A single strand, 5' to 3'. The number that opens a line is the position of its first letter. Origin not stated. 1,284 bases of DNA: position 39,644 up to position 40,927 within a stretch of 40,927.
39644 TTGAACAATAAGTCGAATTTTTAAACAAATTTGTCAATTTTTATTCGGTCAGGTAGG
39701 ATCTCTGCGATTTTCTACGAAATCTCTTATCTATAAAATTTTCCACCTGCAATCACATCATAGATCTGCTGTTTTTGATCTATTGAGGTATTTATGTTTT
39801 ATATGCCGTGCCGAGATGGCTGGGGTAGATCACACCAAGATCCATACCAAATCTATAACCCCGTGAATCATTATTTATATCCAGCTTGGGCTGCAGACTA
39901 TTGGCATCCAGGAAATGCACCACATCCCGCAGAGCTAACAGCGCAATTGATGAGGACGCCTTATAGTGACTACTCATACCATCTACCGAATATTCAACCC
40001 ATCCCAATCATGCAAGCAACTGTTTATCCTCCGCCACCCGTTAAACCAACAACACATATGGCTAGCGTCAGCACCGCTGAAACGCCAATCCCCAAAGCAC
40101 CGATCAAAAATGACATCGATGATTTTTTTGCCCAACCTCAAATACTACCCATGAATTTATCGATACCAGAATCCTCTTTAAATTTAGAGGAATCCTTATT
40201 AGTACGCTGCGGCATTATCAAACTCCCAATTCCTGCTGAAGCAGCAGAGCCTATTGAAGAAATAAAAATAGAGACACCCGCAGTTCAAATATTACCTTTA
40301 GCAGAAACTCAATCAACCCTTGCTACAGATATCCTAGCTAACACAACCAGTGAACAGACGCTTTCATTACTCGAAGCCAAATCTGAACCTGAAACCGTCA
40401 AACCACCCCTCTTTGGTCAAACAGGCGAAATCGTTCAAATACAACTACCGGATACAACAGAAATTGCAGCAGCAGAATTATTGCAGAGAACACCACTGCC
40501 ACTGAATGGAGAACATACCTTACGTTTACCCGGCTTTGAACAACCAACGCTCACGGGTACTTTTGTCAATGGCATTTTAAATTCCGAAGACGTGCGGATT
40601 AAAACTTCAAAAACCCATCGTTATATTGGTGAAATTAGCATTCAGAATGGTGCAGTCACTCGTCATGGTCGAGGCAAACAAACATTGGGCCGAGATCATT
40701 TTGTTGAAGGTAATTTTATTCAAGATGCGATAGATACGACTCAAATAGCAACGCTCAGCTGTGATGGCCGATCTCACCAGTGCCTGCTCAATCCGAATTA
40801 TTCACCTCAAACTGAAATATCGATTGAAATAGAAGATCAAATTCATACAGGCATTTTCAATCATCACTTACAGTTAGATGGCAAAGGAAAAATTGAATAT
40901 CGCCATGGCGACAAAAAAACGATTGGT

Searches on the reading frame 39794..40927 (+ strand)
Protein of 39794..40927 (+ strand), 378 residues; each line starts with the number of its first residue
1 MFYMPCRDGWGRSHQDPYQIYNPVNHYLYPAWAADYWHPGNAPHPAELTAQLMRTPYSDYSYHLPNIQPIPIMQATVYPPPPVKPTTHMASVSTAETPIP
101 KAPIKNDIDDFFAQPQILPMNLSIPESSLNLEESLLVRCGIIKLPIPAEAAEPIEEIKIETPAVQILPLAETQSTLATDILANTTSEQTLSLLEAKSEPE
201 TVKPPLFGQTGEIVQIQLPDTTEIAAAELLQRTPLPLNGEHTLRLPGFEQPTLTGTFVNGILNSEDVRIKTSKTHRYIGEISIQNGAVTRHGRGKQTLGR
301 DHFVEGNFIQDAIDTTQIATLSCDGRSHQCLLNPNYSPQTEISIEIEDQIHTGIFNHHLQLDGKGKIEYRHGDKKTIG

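Call 49: search_protein_families(library=pfam, proteins=[window:39794-40927:+], max_evalue=0.1)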
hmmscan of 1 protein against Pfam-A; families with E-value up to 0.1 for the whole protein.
window:39794-40927:+ (378 aa): 0 families
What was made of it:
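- The 'MORN' neighbour is not supported (call 49).
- Tried and rejected: A MORN neighbour as context (call 49).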
